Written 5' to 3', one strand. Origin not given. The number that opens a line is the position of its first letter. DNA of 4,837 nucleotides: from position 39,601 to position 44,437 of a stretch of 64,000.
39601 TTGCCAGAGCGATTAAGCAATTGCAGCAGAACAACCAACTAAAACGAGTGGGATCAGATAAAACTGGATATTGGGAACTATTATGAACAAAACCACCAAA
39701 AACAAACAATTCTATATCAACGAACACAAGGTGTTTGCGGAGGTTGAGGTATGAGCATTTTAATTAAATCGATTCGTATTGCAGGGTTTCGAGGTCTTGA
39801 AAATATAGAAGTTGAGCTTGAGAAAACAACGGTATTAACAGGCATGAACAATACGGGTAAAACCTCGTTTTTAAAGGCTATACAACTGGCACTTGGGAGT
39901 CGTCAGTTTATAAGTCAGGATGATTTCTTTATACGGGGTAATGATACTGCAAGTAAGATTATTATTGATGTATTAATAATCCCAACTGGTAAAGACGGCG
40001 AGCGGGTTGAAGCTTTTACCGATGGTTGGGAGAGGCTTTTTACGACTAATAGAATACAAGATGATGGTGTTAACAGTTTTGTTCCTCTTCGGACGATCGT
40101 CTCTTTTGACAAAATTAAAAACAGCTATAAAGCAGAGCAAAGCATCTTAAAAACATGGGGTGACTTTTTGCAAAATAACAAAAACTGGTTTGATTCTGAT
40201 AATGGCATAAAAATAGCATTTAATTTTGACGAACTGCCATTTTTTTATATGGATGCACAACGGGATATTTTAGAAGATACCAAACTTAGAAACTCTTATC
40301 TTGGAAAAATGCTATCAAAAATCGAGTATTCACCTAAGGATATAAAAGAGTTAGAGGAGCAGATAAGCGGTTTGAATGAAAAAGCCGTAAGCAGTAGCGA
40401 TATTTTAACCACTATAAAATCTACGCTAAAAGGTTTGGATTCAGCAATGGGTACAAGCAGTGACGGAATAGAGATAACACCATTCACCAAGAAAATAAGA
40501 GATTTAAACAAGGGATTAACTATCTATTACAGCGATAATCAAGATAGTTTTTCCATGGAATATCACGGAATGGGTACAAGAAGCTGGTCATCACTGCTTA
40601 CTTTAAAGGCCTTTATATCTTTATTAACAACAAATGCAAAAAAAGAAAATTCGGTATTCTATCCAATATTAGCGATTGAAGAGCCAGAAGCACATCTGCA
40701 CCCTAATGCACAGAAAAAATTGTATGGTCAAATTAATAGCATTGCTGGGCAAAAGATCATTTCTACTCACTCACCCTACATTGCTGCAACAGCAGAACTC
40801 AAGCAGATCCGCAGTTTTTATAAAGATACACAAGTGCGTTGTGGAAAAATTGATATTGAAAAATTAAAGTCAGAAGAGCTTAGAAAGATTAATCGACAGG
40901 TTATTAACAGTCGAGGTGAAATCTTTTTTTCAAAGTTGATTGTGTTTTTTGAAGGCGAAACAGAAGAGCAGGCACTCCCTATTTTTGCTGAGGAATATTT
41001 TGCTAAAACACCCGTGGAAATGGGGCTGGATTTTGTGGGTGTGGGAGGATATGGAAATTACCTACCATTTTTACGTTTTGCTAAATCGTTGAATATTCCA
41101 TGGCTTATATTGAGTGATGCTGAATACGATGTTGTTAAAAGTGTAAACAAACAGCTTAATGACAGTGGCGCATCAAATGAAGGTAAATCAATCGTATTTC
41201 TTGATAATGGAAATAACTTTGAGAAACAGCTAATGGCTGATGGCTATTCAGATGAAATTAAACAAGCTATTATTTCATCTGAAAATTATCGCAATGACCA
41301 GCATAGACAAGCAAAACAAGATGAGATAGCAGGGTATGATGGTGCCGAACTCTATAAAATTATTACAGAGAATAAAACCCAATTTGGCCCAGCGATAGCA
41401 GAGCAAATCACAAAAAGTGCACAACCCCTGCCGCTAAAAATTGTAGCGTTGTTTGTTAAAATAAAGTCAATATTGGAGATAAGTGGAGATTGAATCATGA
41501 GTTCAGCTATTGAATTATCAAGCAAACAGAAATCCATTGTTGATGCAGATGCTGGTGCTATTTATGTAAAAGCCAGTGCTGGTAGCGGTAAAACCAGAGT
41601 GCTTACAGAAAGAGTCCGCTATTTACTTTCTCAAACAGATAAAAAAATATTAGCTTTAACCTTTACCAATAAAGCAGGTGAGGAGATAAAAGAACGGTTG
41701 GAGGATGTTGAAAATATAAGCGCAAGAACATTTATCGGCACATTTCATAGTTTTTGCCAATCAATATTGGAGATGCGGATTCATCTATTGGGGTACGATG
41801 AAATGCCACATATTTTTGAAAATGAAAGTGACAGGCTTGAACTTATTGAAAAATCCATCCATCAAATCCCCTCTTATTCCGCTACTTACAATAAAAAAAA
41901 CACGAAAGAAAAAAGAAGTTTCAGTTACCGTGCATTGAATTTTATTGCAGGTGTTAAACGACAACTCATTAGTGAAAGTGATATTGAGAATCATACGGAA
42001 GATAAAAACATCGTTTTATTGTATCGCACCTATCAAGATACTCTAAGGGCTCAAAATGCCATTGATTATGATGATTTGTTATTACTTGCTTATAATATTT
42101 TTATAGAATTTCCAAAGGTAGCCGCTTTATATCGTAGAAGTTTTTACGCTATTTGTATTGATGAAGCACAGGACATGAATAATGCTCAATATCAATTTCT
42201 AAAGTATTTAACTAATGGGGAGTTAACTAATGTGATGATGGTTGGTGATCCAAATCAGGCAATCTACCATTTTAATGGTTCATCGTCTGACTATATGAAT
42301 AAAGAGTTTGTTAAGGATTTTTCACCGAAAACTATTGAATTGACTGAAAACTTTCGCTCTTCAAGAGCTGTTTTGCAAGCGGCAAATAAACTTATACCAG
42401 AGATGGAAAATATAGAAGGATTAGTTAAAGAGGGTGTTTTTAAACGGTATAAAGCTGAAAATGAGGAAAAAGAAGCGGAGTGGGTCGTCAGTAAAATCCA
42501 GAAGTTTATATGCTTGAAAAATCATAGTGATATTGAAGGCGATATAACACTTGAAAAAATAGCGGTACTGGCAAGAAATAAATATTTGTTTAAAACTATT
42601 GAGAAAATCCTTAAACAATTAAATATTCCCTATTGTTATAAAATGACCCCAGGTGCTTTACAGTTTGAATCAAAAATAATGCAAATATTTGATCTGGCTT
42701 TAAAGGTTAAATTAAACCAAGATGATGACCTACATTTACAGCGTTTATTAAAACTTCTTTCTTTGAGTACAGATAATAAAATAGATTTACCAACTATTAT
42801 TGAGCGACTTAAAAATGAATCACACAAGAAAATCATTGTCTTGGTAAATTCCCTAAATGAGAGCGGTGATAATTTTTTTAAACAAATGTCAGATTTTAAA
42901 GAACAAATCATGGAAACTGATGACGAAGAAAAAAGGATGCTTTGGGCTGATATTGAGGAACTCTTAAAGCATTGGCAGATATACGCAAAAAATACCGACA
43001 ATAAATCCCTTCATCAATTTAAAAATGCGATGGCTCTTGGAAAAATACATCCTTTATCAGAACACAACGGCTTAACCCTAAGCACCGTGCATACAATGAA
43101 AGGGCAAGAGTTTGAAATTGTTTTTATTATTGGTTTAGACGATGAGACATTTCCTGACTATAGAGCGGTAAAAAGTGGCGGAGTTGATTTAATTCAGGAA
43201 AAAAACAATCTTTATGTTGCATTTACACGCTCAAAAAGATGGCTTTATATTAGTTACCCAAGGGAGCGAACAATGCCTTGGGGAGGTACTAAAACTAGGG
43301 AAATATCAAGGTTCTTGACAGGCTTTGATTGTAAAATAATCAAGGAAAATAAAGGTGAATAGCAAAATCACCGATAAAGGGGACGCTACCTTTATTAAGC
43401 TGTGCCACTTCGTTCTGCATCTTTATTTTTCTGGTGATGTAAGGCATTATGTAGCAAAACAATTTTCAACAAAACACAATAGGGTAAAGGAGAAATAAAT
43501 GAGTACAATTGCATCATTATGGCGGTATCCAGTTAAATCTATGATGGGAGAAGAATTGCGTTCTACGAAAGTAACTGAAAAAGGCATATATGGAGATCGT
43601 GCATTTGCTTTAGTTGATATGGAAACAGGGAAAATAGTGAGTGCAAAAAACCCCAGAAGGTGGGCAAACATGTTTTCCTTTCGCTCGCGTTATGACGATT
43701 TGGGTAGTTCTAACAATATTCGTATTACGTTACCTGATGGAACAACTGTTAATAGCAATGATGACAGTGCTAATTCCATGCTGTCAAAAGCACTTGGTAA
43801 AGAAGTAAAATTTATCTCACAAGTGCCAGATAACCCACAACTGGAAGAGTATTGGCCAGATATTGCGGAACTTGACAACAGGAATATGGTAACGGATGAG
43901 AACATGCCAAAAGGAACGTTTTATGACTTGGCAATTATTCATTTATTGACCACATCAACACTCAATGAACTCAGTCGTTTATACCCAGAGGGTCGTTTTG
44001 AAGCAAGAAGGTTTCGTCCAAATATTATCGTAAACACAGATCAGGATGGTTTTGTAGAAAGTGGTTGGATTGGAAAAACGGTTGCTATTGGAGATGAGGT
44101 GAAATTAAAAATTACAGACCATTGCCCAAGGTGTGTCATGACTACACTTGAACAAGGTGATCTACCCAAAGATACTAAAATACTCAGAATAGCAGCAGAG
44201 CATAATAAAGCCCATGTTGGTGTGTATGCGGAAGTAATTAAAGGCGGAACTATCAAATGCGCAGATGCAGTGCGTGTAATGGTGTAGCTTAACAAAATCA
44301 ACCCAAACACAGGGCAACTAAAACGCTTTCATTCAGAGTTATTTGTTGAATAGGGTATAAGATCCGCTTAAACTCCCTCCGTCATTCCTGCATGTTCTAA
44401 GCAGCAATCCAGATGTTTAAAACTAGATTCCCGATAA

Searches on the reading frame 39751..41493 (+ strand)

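Call 101: search_protein_families(library=pfam, proteins=[window:39751-41493:+], max_evalue=0.00001)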
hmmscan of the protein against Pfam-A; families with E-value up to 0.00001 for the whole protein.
window:39751-41493:+ (580 aa): 6 families
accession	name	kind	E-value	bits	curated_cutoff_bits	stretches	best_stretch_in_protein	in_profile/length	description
PF13175.12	AAA_15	-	3.5e-28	99.7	32.1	1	5-345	3-374/374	AAA ATPase domain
PF11398.14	DUF2813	-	2.1e-22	80.5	21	1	5-383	3-364/372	Protein of unknown function (DUF2813)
PF13304.12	AAA_21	-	2.1e-18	67.9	27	1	27-344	2-302/304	AAA domain, putative AbiEii toxin, Type IV TA system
PF20469.4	OLD-like_TOPRIM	-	8.3e-14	52.3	23.2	1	392-456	1-65/67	Overcoming lysogenization defect protein-like, TOPRIM domain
PF13476.12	AAA_23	-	3.7e-08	34.7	27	1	7-211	1-199/201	AAA domain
PF02463.25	SMC_N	-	6.9e-06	26.1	40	0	5-52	2-52/220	RecF/RecN/SMC N terminal domain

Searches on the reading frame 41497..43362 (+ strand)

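Call 101: search_protein_families(library=pfam, proteins=[window:41497-43362:+], max_evalue=0.00001)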
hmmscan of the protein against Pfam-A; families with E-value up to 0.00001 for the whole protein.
window:41497-43362:+ (621 aa): 6 families
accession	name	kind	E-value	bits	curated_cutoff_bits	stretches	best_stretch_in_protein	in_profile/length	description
PF00580.27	UvrD-helicase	-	4.6e-60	204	23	1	8-269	2-265/271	UvrD/REP helicase N-terminal domain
PF13361.12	UvrD_C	-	8e-32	111.4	25.6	2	448-588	204-348/350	UvrD-like helicase C-terminal domain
PF13245.12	AAA_19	-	1.1e-20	74.6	25.1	1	12-259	2-133/134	AAA domain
PF01443.25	Viral_helicase1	-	4.8e-10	40.1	21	0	520-585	171-226/228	Viral superfamily 1 RNA helicase core domain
PF13538.12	UvrD_C_2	-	2.9e-08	33.9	27.4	1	527-585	3-51/52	UvrD-like helicase C-terminal domain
PF13604.12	AAA_30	-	1.5e-07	31.8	27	0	10-69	5-67/191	AAA domain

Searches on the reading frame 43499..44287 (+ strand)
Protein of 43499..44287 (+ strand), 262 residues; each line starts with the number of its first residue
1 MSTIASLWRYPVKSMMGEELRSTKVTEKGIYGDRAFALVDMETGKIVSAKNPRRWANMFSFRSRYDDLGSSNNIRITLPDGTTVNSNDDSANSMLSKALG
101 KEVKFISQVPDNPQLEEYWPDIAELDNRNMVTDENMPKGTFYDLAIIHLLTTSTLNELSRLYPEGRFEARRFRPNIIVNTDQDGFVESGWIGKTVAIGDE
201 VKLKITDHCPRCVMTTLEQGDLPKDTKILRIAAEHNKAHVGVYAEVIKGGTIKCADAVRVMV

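Call 89: search_protein_families(library=pfam, proteins=[window:43499-44287:+])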
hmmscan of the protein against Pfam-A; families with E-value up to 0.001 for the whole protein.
window:43499-44287:+ (262 aa): 2 families
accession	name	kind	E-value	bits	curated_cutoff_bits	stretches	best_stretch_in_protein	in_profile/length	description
PF03473.23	MOSC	-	2.5e-15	57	22.7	1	145-259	10-120/120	MOSC domain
PF03476.21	MOSC_N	-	1.6e-13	51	25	1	1-86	1-80/119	MOSC N-terminal beta barrel domain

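Call 96: find_homologous_proteins(query=window:43499-44287:+, max_evalue=1e-100)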
Query window:43499-44287:+ (262 aa): 113 proteins with E <= 1e-100 among 8000 candidates.
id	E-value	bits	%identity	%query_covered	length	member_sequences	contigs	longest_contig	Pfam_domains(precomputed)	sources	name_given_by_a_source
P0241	6.6e-173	591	100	100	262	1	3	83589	PF03473.24,PF03476.22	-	-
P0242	1.9e-152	524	88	100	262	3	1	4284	PF03473.24,PF03476.22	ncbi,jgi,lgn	-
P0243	9.5e-148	509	84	100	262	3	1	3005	PF03473.24,PF03476.22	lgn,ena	-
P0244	9.4e-147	505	84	99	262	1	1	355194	PF03473.24,PF03476.22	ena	-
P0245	6.4e-146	503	83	99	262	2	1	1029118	PF03473.24,PF03476.22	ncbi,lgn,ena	-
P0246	8.7e-146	502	83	100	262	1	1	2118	PF03473.24,PF03476.22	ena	-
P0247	1.2e-145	502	83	100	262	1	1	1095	PF03473.24,PF03476.22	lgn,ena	-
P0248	6.9e-145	499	85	100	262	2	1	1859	PF03473.24,PF03476.22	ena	-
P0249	8.8e-145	499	84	100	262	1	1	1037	PF03473.24,PF03476.22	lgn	-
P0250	1.5e-144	498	83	100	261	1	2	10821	PF03473.24,PF03476.22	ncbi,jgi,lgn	-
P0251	6.6e-144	496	83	100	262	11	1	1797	PF03473.24,PF03476.22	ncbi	ncbi:MAG: MOSC domain-containing protein [Ignavibacteriaceae bacterium]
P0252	9.2e-144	496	83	100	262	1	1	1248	PF03473.24,PF03476.22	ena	-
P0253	1.2e-143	495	82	100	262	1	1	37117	PF03473.24,PF03476.22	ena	-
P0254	2.0e-143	494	82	100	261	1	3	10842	PF03473.24,PF03476.22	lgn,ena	-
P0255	6.9e-143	493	83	100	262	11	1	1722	PF03473.24,PF03476.22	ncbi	-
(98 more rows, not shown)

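Call 97: find_encoding_contigs(protein=P0242, flank=10000, max_places=4)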
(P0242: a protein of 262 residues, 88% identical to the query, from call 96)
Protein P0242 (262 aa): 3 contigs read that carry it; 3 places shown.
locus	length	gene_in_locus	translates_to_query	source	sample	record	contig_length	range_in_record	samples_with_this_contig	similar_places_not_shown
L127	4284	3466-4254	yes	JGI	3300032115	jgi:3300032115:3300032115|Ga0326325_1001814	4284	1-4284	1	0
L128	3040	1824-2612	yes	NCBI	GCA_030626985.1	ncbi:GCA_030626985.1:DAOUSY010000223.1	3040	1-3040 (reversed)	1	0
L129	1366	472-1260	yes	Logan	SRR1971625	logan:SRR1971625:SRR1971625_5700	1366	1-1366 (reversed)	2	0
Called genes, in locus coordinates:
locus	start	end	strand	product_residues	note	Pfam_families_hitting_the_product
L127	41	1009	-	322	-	PF00108:Thiolase_N, PF08545:ACP_syn_III, PF08541:ACP_syn_III_C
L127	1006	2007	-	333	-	PF02504:FA_synthesis, PF01515:PTA_PTB (weak)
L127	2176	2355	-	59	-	PF01783:Ribosomal_L32p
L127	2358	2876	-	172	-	PF02620:YceD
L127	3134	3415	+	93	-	-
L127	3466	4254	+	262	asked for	PF03476:MOSC_N, PF03473:MOSC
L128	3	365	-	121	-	?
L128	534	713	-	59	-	PF01783:Ribosomal_L32p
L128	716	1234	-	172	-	PF02620:YceD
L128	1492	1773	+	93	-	-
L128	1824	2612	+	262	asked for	PF03476:MOSC_N, PF03473:MOSC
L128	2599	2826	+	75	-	-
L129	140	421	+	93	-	-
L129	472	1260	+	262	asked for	PF03476:MOSC_N, PF03473:MOSC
